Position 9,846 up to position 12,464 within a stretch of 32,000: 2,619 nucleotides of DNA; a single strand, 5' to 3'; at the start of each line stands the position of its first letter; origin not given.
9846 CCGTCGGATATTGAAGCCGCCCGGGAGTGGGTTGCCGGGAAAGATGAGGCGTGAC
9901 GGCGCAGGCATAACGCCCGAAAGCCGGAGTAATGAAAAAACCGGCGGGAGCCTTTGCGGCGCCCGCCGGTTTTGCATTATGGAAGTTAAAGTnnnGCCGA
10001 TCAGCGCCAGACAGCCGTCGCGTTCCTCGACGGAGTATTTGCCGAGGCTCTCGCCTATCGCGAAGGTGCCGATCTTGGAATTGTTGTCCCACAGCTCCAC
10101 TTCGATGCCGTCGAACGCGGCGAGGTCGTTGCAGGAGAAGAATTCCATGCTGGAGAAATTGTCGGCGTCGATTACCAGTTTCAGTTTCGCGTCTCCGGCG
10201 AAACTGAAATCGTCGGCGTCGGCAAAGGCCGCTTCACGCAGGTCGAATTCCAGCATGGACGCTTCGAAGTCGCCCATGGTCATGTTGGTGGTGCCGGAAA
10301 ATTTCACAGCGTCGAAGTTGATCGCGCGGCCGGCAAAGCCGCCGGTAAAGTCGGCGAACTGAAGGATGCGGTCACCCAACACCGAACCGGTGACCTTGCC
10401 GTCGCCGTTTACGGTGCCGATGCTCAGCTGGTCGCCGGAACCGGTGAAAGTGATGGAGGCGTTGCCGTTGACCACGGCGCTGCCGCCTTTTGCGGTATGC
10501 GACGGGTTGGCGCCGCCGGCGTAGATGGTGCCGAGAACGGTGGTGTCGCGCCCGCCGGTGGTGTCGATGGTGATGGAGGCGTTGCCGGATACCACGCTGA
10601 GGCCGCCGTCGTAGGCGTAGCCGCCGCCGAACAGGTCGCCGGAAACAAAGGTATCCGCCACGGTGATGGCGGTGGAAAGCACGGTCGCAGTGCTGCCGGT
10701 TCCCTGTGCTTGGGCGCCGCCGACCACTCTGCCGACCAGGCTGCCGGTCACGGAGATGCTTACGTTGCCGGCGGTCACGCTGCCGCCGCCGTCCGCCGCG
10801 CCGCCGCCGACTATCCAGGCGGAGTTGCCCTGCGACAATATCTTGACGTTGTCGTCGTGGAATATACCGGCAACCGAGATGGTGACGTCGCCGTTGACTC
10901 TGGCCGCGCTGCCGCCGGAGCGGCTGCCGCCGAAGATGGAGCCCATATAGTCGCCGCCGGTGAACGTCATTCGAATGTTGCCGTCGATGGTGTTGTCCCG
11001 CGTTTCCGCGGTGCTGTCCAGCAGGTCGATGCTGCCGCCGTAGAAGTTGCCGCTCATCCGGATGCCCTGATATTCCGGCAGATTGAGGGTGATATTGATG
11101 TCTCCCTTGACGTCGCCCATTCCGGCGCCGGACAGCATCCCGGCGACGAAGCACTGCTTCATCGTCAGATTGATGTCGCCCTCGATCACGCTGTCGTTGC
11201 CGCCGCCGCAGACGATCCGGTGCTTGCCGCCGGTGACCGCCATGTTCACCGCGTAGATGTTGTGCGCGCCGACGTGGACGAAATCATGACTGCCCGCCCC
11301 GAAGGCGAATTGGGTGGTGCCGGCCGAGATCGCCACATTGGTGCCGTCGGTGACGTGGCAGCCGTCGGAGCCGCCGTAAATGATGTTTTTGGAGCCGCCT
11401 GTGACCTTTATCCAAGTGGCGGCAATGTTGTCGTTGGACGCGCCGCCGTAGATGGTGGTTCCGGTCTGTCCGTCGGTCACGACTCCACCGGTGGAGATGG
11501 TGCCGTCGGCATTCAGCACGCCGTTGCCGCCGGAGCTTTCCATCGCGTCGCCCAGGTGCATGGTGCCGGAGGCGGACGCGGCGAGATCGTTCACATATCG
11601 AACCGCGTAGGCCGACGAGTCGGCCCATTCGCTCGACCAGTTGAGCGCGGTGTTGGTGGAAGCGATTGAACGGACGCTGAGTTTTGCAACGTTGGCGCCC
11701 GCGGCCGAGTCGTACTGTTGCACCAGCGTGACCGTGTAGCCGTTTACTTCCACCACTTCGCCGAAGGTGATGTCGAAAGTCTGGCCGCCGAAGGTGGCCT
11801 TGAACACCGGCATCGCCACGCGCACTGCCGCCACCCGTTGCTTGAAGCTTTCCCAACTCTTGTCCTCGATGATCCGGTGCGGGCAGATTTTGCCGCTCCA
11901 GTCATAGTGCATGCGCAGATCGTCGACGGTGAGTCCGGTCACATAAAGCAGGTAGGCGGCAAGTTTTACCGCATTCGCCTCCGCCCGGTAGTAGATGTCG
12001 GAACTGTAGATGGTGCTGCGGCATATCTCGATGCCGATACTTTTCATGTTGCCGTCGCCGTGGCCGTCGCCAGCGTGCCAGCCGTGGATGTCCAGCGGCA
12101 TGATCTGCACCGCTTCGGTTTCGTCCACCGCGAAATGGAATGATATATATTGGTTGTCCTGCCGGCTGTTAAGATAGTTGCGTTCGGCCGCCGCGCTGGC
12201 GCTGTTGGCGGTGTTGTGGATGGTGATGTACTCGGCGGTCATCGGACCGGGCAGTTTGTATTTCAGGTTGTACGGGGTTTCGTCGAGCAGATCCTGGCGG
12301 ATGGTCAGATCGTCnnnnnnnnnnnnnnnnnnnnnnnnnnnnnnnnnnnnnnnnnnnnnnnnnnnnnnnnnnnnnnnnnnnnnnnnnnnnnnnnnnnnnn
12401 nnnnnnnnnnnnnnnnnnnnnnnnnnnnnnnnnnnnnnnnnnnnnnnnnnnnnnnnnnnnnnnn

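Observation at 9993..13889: Peptidoglycan amidase domain buried in the middle of a 1298-aa beta-helix-type repeat protein without a signal peptide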

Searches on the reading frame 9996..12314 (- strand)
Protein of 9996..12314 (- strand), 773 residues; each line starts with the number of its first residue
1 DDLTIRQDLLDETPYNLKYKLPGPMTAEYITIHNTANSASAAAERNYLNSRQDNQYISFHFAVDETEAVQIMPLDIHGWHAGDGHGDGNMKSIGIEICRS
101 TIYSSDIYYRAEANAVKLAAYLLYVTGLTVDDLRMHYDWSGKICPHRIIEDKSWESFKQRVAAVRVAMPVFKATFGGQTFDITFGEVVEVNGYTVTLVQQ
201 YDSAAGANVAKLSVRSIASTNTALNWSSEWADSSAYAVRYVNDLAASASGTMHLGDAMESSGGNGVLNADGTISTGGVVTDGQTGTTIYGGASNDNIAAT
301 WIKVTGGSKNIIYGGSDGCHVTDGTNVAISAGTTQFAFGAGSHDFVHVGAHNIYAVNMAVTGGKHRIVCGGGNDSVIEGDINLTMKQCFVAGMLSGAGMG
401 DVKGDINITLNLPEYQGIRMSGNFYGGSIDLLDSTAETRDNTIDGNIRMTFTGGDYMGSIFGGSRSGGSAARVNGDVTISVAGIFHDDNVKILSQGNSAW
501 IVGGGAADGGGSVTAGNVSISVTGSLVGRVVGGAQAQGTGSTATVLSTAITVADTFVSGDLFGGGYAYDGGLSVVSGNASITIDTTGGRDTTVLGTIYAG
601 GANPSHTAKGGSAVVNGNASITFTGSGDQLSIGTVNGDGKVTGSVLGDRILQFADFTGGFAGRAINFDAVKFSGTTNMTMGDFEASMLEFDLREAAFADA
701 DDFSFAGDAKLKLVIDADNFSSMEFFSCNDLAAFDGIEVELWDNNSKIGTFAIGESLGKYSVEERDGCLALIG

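Call 43: predict_structure(alignment_id=A3)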
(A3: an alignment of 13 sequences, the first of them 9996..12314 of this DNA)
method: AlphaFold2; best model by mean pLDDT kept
length: 773 residues; sequences in the alignment: 13
mean_pLDDT: 81.7   pTM: 0.74
mean pLDDT of the five models: 81.7, 79.1, 78.1, 75.4, 74.4
residues with pLDDT >= 90: 394; 70-90: 194; 50-70: 118; < 50: 67
segments of 3 or more residues with pLDDT < 50: 1-25, 54-57, 73-90, 101-107, 139-143, 492-496
pLDDT, mean of each block of 10 residues (from residue 1): 35 39 55 61 64 52 61 43 41 65 50 73 75 65 49 75 70 68 68 75 73 71 73 74 89 92 81 90 96 94 95 97 95 96 92 90 95 95 94 93 97 81 92 77 97 92 93 98 84 57 93 97 95 93 98 96 92 97 96 95 70 95 97 93 92 95 92 93 88 85 73 94 86 83 95 91 89 92
secondary structure, 60 per line:
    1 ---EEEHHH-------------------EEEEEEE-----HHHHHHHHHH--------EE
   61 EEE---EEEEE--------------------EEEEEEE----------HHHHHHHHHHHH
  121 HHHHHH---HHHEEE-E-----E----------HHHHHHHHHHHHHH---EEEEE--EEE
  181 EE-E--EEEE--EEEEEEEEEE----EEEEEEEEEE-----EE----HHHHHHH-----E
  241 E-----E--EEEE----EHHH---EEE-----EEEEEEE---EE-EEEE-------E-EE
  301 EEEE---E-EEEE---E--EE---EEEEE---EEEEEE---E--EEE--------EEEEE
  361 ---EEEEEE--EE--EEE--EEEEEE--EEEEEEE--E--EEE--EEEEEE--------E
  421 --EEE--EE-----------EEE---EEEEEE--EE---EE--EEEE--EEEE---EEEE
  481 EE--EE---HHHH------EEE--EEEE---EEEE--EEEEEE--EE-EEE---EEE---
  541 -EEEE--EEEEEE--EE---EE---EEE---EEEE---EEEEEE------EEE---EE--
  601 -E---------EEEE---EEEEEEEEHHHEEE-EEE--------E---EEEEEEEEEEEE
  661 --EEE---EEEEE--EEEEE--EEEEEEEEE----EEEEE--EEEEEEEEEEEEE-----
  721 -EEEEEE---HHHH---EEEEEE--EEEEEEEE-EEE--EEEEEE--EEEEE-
elements in order (helices of 4 or more, strands of 3 or more residues): E4-6 E29-35 H41-50 E59-63 E67-71 E92-98 H109-126 E133-135 H154-167 E171-175 E178-182 E187-190 E193-202 E207-216 H228-234 E250-253 E265-267 E273-279 E286-289 E299-304 E310-313 E325-329 E333-338 E345-347 E356-360 E364-369 E376-378 E381-386 E389-395 E401-403 E406-411 E423-425 E441-443 E447-452 E464-467 E470-473 E477-482 H490-493 E500-502 E505-508 E512-515 E518-523 E529-531 E535-537 E542-545 E548-553 E566-568 E572-575 E579-584 E591-593 E612-615 E619-626 E630-632 E634-636 E649-660 E663-665 E669-673 E676-680 E683-691 E696-700 E703-715 E722-727 H731-734 E738-743 E746-753 E755-757 E760-765 E768-772
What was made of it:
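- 11490..11801 (-): Middle beta domain (aa 697-800) shared with the closer paralogues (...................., ...LSVR..., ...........). Strands in the AF2 model (call 43).
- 10482..11489 (-): C-terminal Gly-rich beta-helix (aa 801-1136), rungs of about 25-30 aa. From about aa 900 onward it is part of the family-defining module. AF2 pLDDT mostly above 90 (call 43).
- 9996..10481 (-): C-terminal beta-sandwich-like domain (aa 1137-1298), ending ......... This is the end of the family-defining module. AF2 strands, pLDDT 73-95 (call 43).
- On Classical autotransporter (T5aSS): The model shows a ~160-aa beta-sandwich-like end (call 43).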

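Call 50: fold_search(model_id=the predicted structure, library=pdb)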
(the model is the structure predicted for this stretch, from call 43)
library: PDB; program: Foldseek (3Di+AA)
matches with E <= 10: 93; with E <= 0.001: 8
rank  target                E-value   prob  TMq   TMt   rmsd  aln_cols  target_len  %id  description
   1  2l47_MODEL_1_A        1.7e-06  1.00  0.17  0.68   8.7       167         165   40  Solution structure of the PlyG catalytic domain (released 2011-10-12)
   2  1yb0_B                2.4e-06  1.00  0.16  0.68   3.9       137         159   42  Structure of PlyL (released 2005-08-23)
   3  2ar3_B                4.6e-06  1.00  0.16  0.68   3.9       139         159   40  E90A mutant structure of PlyL (released 2006-06-06)
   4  2ar3_A                4.8e-06  1.00  0.16  0.69   3.9       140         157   39  E90A mutant structure of PlyL (released 2006-06-06)
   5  3hmb_B                6.3e-06  1.00  0.15  0.65   4.0       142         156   42  Mutant endolysin from Bacillus subtilis (released 2010-06-09)
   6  1yb0_A                7.5e-06  1.00  0.16  0.69   3.9       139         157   40  Structure of PlyL (released 2005-08-23)
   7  3rdr                  7.5e-06  1.00  0.15  0.67   8.9       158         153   39  Structure of the catalytic domain of XlyA (released 2011-08-10)
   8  3hmb_A                9.4e-06  1.00  0.15  0.66   9.4       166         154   37  Mutant endolysin from Bacillus subtilis (released 2010-06-09)
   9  8c4d                  1.9e-03  1.00  0.16  0.59   4.5       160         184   22  N-acetylmuramoyl-L-alanine amidase from Enterococcus faecium prophage genome (released 2023-12-13)
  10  4knl_D                5.0e-03  1.00  0.15  0.50   7.7       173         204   24  Crystal structure of Staphylococcus aureus hydrolase AmiA in complex with its ligand (released 2014-03-12)
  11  4knk_B                5.5e-03  1.00  0.15  0.48   4.7       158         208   23  Crystal structure of Staphylococcus aureus hydrolase AmiA (released 2014-03-12)
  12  4knl_A                5.5e-03  1.00  0.15  0.49   4.8       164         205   24  Crystal structure of Staphylococcus aureus hydrolase AmiA in complex with its ligand (released 2014-03-12)
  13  2y28_A                6.9e-03  1.00  0.13  0.45   6.8       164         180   21  crystal structure of Se-Met AmpD derivative (released 2011-07-20)
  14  4knk_A                7.2e-03  1.00  0.15  0.49   7.7       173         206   25  Crystal structure of Staphylococcus aureus hydrolase AmiA (released 2014-03-12)
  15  4knl_C                8.7e-03  1.00  0.15  0.49   7.7       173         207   24  Crystal structure of Staphylococcus aureus hydrolase AmiA in complex with its ligand (released 2014-03-12)
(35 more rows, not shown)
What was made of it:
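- Closest known: RTX adhesins with Ca-bound beta-helices. Same: Weak structural resemblance of the C-terminal Gly-rich helix (Foldseek E 0.15-1.2, prob <= 0.28, call 50).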

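Call 65: fold_search(model_id=the predicted structure, library=viral)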
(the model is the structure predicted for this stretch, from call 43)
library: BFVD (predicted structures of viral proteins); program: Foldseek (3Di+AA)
matches with E <= 10: 205; with E <= 0.001: 5
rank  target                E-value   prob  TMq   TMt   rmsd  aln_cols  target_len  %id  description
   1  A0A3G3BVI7            1.7e-04  1.00  0.16  0.28  14.3       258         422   25  N-acetylmuramoyl-L-alanine amidase [Bacillus phage vB_BcoS-136]
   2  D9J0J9                2.3e-04  1.00  0.16  0.42  16.7       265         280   17  N-acetylmuramoyl-L-alanine amidase [Brochothrix phage A9]
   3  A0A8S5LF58            4.2e-04  1.00  0.16  0.61   5.9       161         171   25  N-acetylmuramoyl-L-alanine amidase (Fragment) [Siphoviridae sp. ctABi4]
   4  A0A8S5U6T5            4.8e-04  1.00  0.15  0.22   8.8       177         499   23  Muramidase (Flagellum-specific) [Myoviridae sp. ct3Oc10]
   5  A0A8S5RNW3            7.2e-04  1.00  0.16  0.25   8.0       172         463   25  N-acetylmuramoyl-L-alanine amidase [virus sp. ctBS918]
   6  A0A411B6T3            1.1e-03  1.00  0.16  0.38   9.0       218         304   21  Endolysin [Enterococcus phage vB_EfaP_Zip]
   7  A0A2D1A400            1.2e-03  1.00  0.15  0.24   5.1       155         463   23  N-acetylmuramoyl-L-alanine amidase [Rhodococcus phage Trina]
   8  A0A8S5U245            1.5e-03  1.00  0.15  0.36   4.7       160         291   24  N-acetylmuramoyl-L-alanine amidase [Siphoviridae sp. ctDCt3]
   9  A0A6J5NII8            3.9e-03  1.00  0.15  0.55   4.7       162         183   19  N-acetylmuramoyl-L-alanine amidase domain [uncultured Caudovirales phage]
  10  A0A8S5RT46            6.6e-03  1.00  0.13  0.41   7.1       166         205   17  N-acetylmuramoyl-L-alanine amidase [Caudovirales sp. gcode 4]
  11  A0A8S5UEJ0            6.6e-03  1.00  0.14  0.33  11.8       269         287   13  PGRP protein [Podoviridae sp. ctjVy23]
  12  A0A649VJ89            6.9e-03  1.00  0.15  0.31   5.1       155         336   17  (no name in the UniProt tables at hand)
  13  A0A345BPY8            7.3e-03  1.00  0.16  0.26   6.9       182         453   20  (no name in the UniProt tables at hand)
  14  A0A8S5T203            7.3e-03  1.00  0.15  0.27  15.8       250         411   18  N-acetylmuramoyl-L-alanine amidase [Podoviridae sp. ctefc32]
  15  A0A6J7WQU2            1.0e-02  1.00  0.14  0.29   5.4       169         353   24  N-acetylmuramoyl-L-alanine amidase [uncultured Caudovirales phage]
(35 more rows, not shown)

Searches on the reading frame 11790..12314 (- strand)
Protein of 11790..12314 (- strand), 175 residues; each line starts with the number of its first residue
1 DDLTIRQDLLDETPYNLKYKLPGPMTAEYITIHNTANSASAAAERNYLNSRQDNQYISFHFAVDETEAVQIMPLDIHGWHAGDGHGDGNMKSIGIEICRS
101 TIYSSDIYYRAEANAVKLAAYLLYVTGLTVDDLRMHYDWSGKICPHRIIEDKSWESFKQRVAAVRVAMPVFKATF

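Call 67: search_dna_similar(query=window:11790-12314:-, collection=phages, mode=protein, max_rows=15)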
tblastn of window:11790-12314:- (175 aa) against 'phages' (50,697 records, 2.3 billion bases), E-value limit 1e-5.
Records with a match: 355; places in all: 355; records where one place covers at least 80% of the query: 330.
Best place of each record, by identity: <60% 355.
By first word of the organism name: Bacillus 211; Paenibacillus 110; Bacteriophage 8; Listeria 8; Staphylococcus 4; Streptococcus 3; Clostridium 3; Aeribacillus 2; Flavonifractor 2; Hydrogenophilus 1; and 3 more.
By host as written in the record: Paenibacillus larvae 42; - 26; Bacillus cereus 19; Paenibacillus larvae ATCC 9545 19; Bacillus subtilis BEST7003 14; Bacillus subtilis 14; Paenibacillus larvae NRRL 2605 14; Bacillus anthracis 13; and 89 more.
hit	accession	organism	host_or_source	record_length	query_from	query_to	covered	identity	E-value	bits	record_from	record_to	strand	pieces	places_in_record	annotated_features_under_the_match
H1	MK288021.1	Bacillus phage pW2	Bacillus cereus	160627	3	163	92%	50.9%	2e-34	133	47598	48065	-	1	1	putative alanine amidase/endolysin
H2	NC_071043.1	Bacillus phage pW2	Bacillus cereus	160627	3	163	92%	50.9%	2e-34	133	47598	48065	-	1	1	endolysin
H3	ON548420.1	Bacillus phage vB_BanS-Thrax4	Bacillus anthracis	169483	3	157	89%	51.6%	2e-34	132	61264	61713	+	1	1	N-acetylmuramoyl-L-alanine amidase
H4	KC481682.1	Bacillus phage vB_BanS-Tsamsa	Bacillus anthracis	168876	3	157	89%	51.6%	5e-34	131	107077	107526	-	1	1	hypothetical protein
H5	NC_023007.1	Bacillus phage vB_BanS-Tsamsa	Bacillus anthracis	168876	3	157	89%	51.6%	5e-34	131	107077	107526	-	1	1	amidase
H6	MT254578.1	Bacillus phage Izhevsk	Bacillus cereus VKM B-370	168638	3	157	89%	51.0%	8e-34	131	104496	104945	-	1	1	N-acetylmuramoyl-L-alanine amidase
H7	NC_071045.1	Bacillus phage Izhevsk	Bacillus cereus VKM B-370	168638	3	157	89%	51.0%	8e-34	131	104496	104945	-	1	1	endolysin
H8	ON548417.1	Bacillus phage vB_BanS-Thrax1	Bacillus anthracis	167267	3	163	92%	48.4%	8e-34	131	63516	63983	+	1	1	N-acetylmuramoyl-L-alanine amidase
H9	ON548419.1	Bacillus phage vB_BanS-Thrax3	Bacillus anthracis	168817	3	163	92%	48.4%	8e-34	131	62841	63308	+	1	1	N-acetylmuramoyl-L-alanine amidase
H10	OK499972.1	Bacillus phage vB_BanS_Chewbecca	Bacillus anthracis Sterne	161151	3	163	92%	48.4%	2e-33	130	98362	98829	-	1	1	putative alanine amidase/endolysin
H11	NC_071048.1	Bacillus phage vB_BanS_Chewbecca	Bacillus anthracis Sterne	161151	3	163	92%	48.4%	2e-33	130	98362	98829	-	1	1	endolysin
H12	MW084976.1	Bacillus phage Kirov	Bacillus cereus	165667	3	163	92%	48.4%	5e-32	125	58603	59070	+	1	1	N-acetylmuramoyl-L-alanine amidase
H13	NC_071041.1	Bacillus phage Kirov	Bacillus cereus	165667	3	163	92%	48.4%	5e-32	125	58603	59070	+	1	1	endolysin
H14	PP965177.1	Bacillus phage KoopaTroopa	Bacillus thuringiensis serovar kurstaki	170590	3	156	88%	50.0%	2e-33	129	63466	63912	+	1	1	N-acetylmuramoyl-L-alanine amidase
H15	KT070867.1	Bacillus phage PBC2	Bacillus cereus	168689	3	163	92%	47.8%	2e-32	127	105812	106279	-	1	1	putative alanine amidase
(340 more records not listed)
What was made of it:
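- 355 phage records match at about 50% identity; 321 of them are Bacillus or Paenibacillus phages and the rest mostly other Firmicutes phages (call 67).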
